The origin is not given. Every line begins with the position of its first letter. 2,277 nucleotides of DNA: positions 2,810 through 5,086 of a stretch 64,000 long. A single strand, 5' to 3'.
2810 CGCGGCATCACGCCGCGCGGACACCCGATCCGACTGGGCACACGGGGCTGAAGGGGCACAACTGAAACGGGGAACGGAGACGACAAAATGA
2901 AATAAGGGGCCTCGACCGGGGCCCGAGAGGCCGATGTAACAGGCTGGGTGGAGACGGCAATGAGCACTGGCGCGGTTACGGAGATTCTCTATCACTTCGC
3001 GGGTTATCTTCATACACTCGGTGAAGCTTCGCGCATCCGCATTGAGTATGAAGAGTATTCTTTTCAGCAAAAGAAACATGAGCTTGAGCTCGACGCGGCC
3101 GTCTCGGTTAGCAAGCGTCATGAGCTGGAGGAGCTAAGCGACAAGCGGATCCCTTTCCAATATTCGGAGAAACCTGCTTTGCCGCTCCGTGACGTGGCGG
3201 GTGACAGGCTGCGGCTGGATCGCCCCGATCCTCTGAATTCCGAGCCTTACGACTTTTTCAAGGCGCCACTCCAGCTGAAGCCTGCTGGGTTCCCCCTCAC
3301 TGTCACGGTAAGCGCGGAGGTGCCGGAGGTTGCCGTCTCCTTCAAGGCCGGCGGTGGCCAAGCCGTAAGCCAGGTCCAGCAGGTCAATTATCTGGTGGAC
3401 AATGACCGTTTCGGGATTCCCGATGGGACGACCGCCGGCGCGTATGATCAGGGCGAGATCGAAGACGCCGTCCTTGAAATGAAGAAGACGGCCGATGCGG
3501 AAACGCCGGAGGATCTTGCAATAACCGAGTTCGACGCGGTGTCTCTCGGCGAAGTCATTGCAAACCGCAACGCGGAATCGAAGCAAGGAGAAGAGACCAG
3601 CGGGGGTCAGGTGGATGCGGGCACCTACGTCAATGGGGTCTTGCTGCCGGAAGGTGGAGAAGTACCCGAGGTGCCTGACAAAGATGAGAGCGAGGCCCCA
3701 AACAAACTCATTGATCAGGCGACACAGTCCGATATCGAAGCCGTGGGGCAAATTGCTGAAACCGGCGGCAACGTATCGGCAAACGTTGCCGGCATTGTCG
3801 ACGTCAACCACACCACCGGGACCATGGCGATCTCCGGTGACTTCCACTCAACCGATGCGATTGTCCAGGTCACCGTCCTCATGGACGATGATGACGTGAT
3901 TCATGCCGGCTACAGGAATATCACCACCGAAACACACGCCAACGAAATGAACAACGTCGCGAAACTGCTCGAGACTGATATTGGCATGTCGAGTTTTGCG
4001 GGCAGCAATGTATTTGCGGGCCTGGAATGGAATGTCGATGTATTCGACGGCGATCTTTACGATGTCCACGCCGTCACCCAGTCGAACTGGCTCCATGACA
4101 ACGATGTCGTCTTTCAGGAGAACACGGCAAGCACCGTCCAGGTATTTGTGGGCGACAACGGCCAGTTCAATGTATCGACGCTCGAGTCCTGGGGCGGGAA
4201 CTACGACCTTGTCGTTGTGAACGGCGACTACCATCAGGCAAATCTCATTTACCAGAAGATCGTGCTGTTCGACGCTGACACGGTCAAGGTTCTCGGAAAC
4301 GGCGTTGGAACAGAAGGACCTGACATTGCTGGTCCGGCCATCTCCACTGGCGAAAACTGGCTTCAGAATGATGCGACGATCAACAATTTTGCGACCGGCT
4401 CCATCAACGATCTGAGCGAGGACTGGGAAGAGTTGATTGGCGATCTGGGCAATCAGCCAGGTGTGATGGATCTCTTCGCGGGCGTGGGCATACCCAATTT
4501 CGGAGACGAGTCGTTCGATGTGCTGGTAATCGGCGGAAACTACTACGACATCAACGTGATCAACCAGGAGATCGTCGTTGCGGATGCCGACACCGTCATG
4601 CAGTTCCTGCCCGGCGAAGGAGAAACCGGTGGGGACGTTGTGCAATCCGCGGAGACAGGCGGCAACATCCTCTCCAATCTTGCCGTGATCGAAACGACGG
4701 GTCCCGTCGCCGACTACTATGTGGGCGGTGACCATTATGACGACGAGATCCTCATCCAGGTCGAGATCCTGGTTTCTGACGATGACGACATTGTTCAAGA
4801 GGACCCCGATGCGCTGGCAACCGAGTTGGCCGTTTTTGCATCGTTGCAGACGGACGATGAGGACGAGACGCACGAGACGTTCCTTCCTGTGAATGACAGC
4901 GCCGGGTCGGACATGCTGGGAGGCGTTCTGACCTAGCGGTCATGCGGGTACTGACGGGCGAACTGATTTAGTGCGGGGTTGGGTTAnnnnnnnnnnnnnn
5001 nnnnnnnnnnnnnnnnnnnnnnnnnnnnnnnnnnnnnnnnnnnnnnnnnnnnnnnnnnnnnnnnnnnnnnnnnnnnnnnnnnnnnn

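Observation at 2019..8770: Type I secretion locus whose two candidate cargo proteins are cysteine-free, hyper-acidic and lack RTX repeats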

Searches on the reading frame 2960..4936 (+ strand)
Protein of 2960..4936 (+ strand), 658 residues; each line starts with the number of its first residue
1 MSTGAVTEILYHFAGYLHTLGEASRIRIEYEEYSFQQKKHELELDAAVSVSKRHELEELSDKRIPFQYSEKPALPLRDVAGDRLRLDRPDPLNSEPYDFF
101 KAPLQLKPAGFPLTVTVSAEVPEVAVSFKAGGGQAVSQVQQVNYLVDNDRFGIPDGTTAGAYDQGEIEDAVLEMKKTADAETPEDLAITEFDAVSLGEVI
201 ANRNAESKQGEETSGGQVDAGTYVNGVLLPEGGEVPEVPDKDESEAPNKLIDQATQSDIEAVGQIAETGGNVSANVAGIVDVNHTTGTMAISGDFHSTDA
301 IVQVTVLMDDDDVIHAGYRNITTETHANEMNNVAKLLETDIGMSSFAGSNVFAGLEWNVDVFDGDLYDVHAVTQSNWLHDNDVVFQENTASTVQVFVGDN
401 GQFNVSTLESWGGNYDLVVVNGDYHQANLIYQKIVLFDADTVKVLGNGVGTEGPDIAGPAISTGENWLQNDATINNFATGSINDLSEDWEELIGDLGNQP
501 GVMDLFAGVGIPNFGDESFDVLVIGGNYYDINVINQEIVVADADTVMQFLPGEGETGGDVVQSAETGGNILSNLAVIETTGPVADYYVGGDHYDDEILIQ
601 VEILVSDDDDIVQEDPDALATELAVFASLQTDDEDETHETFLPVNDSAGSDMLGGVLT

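Call 3: search_protein_families(library=pfam, proteins=[window:2960-4936:+], max_evalue=1)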
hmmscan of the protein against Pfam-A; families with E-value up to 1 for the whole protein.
window:2960-4936:+ (658 aa): 0 families

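Call 4: search_protein_families(library=ncbifam, proteins=[window:2960-4936:+], max_evalue=1)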
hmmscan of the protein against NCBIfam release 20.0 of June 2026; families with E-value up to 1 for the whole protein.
window:2960-4936:+ (658 aa): 0 families

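Call 5: find_homologous_proteins(query=window:2960-4936:+, max_evalue=0.001)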
Query window:2960-4936:+ (658 aa): 10 proteins with E <= 0.001 among 8000 candidates.
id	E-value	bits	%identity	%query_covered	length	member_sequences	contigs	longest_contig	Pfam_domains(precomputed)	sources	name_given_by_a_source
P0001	0.0e+0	1455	100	100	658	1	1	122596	-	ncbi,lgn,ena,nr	ncbi:MAG: hypothetical protein MPJ78_11975 [Hyphomicrobiaceae bacterium]|nr:hypothetical protein [Hy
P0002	0.0e+0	1037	72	100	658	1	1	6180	-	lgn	-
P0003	2.5e-232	791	58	100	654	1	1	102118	-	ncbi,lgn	-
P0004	2.9e-230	784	57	100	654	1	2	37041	-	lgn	-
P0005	5.5e-228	777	57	100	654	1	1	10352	-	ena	-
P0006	1.2e-226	772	57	100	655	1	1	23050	-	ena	-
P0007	6.9e-135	469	40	100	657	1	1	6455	-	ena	-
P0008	1.4e-134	468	41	100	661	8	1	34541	-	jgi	jgi:hypothetical protein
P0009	2.1e-57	213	30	100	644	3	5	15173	-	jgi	jgi:hypothetical protein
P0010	9.7e-28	115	26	95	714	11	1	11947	-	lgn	-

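Call 19: search_protein_representatives(alignment_id=A1)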
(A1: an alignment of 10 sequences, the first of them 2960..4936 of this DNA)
Query: 10 sequences, 655 profile positions. Proteins with E-value up to 0.001 (for the whole library): 768; up to 1e-10: 644; up to 1e-30: 517. The best 150 are listed.
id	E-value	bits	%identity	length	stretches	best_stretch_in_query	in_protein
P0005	0.0e+00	1090.0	-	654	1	1-655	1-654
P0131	3.9e-241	818.8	-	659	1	1-655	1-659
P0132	8.9e-183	626.0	-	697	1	1-654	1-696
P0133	5.3e-180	616.8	-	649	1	3-654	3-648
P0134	8.8e-168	576.4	-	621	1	1-655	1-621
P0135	2.1e-161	555.3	-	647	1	1-654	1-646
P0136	1.1e-158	546.4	-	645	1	1-655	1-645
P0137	7.7e-158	543.6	-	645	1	1-655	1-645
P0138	5.9e-152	524.1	-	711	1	1-654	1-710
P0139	4.4e-149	514.6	-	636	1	1-655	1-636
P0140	6.9e-149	514.0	-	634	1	1-655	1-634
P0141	3.8e-148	511.5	-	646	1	1-655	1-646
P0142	3.5e-147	508.3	-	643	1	1-655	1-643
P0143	2.6e-145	502.2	-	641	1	1-651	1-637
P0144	3.2e-144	498.6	-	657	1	1-654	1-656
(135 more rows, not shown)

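Call 29: predict_structure(alignment_id=A2)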
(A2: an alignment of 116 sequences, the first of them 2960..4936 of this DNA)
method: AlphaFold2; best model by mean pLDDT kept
length: 658 residues; sequences in the alignment: 116
mean_pLDDT: 78.8   pTM: 0.77
mean pLDDT of the five models: 78.8, 78.7, 77.7, 77.3, 76.5
residues with pLDDT >= 90: 343; 70-90: 119; 50-70: 63; < 50: 133
segments of 3 or more residues with pLDDT < 50: 1-19, 24-88, 112-115, 620-658
pLDDT, mean of each block of 10 residues (from residue 1): 35 46 46 41 41 46 43 42 44 57 53 51 91 90 94 81 90 96 93 94 92 71 97 93 64 69 89 95 81 97 97 87 89 96 86 93 96 97 90 89 88 87 98 98 81 75 95 94 95 95 91 88 97 98 95 69 93 96 94 95 88 66 45 47 42 44
secondary structure, 60 per line:
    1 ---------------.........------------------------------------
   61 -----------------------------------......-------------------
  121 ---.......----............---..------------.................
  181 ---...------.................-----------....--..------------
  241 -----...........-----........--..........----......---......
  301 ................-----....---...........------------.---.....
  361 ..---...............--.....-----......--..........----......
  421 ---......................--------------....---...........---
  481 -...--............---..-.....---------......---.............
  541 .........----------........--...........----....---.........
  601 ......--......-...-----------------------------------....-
elements in order: H16-24 H96-101 E124-130 E135-146 H164-180 H193-209 E221-224 H246-256 E262-269 E272-281 E286-291 E295-316 E322-325 E329-339 E356-362 E366-380 E383-387 E393-398 E401-410 E415-420 E424-445 E460-463 E467-477 E482-484 H487-498 H505-508 E519-524 E528-549 E560-567 E570-580 E585-588 E592-606 E609-614 H654-657

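Call 32: fold_search(model_id=the predicted structure, library=pdb)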
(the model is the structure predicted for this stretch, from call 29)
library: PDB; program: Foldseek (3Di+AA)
matches with E <= 10: 36; with E <= 0.001: 0
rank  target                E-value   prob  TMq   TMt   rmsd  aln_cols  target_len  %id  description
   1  8c50_A                6.6e-02  0.01  0.04  0.06  34.6       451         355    8  Pontibacter korlensis curli subunit CsgA (released 2023-06-28)
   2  9u4u_A                1.2e-01  0.03  0.05  0.11  23.8       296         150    7  Structure of the functional amyloid FapC from Pseudomonas sp.UK4 (released 2025-08-06)
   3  5awf_B                1.6e-01  0.02  0.05  0.07  30.6       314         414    9  Crystal structure of SufB-SufC-SufD complex from Escherichia coli (released 2015-11-11)
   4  2zu0_A                5.1e-01  0.01  0.04  0.06  27.9       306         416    8  Crystal structure of SufC-SufD complex involved in the iron-sulfur cluster biosynthesis (released 2009-03-10)
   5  1vh4_B                9.1e-01  0.01  0.05  0.07  29.5       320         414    9  Crystal structure of a stabilizer of iron transporter (released 2003-12-30)
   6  5awf_E                1.0e+00  0.01  0.04  0.06  30.6       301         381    8  Crystal structure of SufB-SufC-SufD complex from Escherichia coli (released 2015-11-11)
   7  5awg_B                1.4e+00  0.01  0.04  0.06  29.2       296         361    8  Crystal structure of Hg-bound SufB-SufC-SufD complex from Escherichia coli (released 2015-11-11)
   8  6n2b_A                1.9e+00  0.01  0.04  0.06  31.6       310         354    8  The Crystal Structure of Caldicellulosiruptor kristjanssonii Tapirin C-terminal domain (released 2018-12-19)
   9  5awf_A                2.0e+00  0.01  0.06  0.09  30.0       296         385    9  Crystal structure of SufB-SufC-SufD complex from Escherichia coli (released 2015-11-11)
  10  4dn7_A                2.0e+00  0.01  0.04  0.06  29.3       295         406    8  CRYSTAL STRUCTURE OF putative ABC transporter, ATP-binding protein from Methanosarcina mazei Go1 (released 2012-02-22)
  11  5awg_E                2.1e+00  0.00  0.03  0.05  32.1       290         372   11  Crystal structure of Hg-bound SufB-SufC-SufD complex from Escherichia coli (released 2015-11-11)
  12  9j4l_A                2.4e+00  0.00  0.04  0.06  32.9       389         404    9  Crystal structure of GH9l Inulin fructotransferases (IFTase) (released 2024-09-04)
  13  8iqe_C                3.1e+00  0.00  0.03  0.03  34.2       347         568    8  Crystal structure of tetrameric K2-2 TSP (released 2024-02-21)
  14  9ozd_A                3.2e+00  0.00  0.04  0.05  35.6       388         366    9  Crystal structure of the polysaccharide lyase RbmB from Vibrio cholerae bound to Vibrio Polysaccharide (released 2026-03-11)
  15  8iqe_D                3.2e+00  0.00  0.03  0.03  33.5       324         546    8  Crystal structure of tetrameric K2-2 TSP (released 2024-02-21)
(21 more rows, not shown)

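Call 37: fold_search(model_id=the predicted structure, library=viral)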
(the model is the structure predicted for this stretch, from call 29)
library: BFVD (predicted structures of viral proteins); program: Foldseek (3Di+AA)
matches with E <= 10: 74; with E <= 0.001: 0
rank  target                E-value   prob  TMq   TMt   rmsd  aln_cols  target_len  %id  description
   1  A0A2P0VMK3            4.6e-03  0.06  0.05  0.09  29.6       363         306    9  Uncharacterized protein [Tetraselmis virus 1]
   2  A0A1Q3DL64            4.6e-03  0.04  0.04  0.09  27.6       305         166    6  Uncharacterized protein [Chionoecetes opilio bacilliform virus]
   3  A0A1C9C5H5            1.5e-02  0.05  0.06  0.04  28.3       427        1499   10  Uncharacterized protein [Heterosigma akashiwo virus 01]
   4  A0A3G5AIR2            1.7e-02  0.02  0.04  0.03  32.0       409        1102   11  Collagen-like protein [Solumvirus sp.]
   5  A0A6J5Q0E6            7.3e-02  0.01  0.04  0.06  32.5       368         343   10  Uncharacterized protein [uncultured Caudovirales phage]
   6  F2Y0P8                7.6e-02  0.02  0.06  0.09  35.0       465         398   13  (no name in the UniProt tables at hand)
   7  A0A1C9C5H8            3.1e-01  0.02  0.09  0.07  29.3       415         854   10  Uncharacterized protein [Heterosigma akashiwo virus 01]
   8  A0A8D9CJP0            3.2e-01  0.01  0.04  0.05  36.7       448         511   11  Caspase 9 inhibitor [Ectromelia virus]
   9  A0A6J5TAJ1            3.4e-01  0.01  0.04  0.09  30.5       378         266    7  Curlin associated [uncultured Caudovirales phage]
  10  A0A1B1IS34            3.7e-01  0.01  0.05  0.08  32.3       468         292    7  (no name in the UniProt tables at hand)
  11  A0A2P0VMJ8            3.9e-01  0.01  0.05  0.07  35.8       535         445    9  Uncharacterized protein [Tetraselmis virus 1]
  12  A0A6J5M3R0            4.2e-01  0.02  0.06  0.13  29.7       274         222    6  Curlin associated [uncultured Caudovirales phage]
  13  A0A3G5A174            4.2e-01  0.01  0.05  0.10  26.8       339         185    4  Uncharacterized protein [Harvfovirus sp.]
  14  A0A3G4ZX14            4.2e-01  0.01  0.04  0.04  43.2       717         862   11  Uncharacterized protein [Faunusvirus sp.]
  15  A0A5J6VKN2            4.2e-01  0.01  0.06  0.04  33.2       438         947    8  Uncharacterized protein [Megaviridae environmental sample]
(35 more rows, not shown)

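Call 40: find_related_loci(query=A1, collection=genome_contigs, flank=8000)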
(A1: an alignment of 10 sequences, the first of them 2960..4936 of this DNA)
Query A1 (658 aa) in genome_contigs; peptide patterns used: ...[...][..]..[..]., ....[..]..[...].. (x = any residue, [..] = any of these).
33 stretches matched a pattern; 9 encode a relative of the query (tblastn E <= 1e-3); 9 distinct loci.
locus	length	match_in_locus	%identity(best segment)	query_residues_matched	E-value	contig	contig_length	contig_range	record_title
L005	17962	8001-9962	58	1-658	0e+0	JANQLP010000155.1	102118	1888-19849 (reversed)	MAG: Hyphomicrobiales bacterium isolate PL25a_bin.62 k99_795566, whole genome shotgun sequence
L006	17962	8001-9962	58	1-658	0e+0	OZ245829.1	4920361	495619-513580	MAG: Hyphomicrobiales bacterium isolate e75b2482-386e-49a5-88ac-96db8616c2ba genome assembly, chromosome: 1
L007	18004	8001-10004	41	1-658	1e-141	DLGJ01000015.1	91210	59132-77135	MAG TPA_asm: Hyphomicrobiaceae bacterium UBA7697 UBA7697_contig_252, whole genome shotgun sequence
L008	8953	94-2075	49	1-658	5e-122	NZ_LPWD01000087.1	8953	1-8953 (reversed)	Methyloceanibacter marginalis strain R-67177 contig_177, whole genome shotgun sequence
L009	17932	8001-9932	31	1-657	4e-66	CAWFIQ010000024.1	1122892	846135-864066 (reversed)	MAG: uncultured Alphaproteobacteria bacterium isolate MFD01916.bin.1.16 genome assembly, contig: contig_4578, whole geno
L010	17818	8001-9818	30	1-626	1e-57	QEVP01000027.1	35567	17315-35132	MAG: Proteobacteria bacterium isolate PRO6 J3_scaffold_960, whole genome shotgun sequence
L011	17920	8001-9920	28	1-657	6e-56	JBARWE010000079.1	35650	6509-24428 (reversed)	MAG: Xanthobacteraceae bacterium isolate MFD12187_ilm_asm_bin3 k127_15244, whole genome shotgun sequence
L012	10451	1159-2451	29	218-628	1e-30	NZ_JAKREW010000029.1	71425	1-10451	Mesorhizobium retamae strain IRAMC:0171 NODE_29_length_71425_cov_59.038375, whole genome shotgun sequence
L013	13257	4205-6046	29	1-633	2e-60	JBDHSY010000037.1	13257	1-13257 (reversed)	MAG: Xanthobacteraceae bacterium isolate AS-MESO-OLR.376 NODE_15844_length_13257_cov_4.954932, whole genome shotgun sequ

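Call 42: search_solved_structures(query=A2, max_evalue=10)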
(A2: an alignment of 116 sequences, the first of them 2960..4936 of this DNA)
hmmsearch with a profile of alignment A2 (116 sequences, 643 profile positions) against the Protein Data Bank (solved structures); distinct sequences matched with E-value up to 10: 6.
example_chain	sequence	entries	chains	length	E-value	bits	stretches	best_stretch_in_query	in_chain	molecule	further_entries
5iva_B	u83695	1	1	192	0.19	14.1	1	56-208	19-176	LPS-assembly lipoprotein LptE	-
8h1r_B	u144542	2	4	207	0.25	13.7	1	66-208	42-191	LPS-assembly lipoprotein LptE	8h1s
23cp_T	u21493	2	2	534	0.5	12.7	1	165-244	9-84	Rsc7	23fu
6nr8_4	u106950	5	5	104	0.96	11.8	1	121-199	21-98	Prefoldin subunit 4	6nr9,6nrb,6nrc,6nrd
5z20_A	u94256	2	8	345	1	11.7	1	534-582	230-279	D-lactate dehydrogenase (Fermentative)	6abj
8qr1_S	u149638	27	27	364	5.4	9.3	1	15-141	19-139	Vacuolar protein sorting-associated protein 72 homolog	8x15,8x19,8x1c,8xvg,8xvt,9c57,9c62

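Call 66: search_protein_families(library=padloc, proteins=[window:2960-4936:+], max_evalue=0.01)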
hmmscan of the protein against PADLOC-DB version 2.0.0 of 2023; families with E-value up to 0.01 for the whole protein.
window:2960-4936:+ (658 aa): 0 families
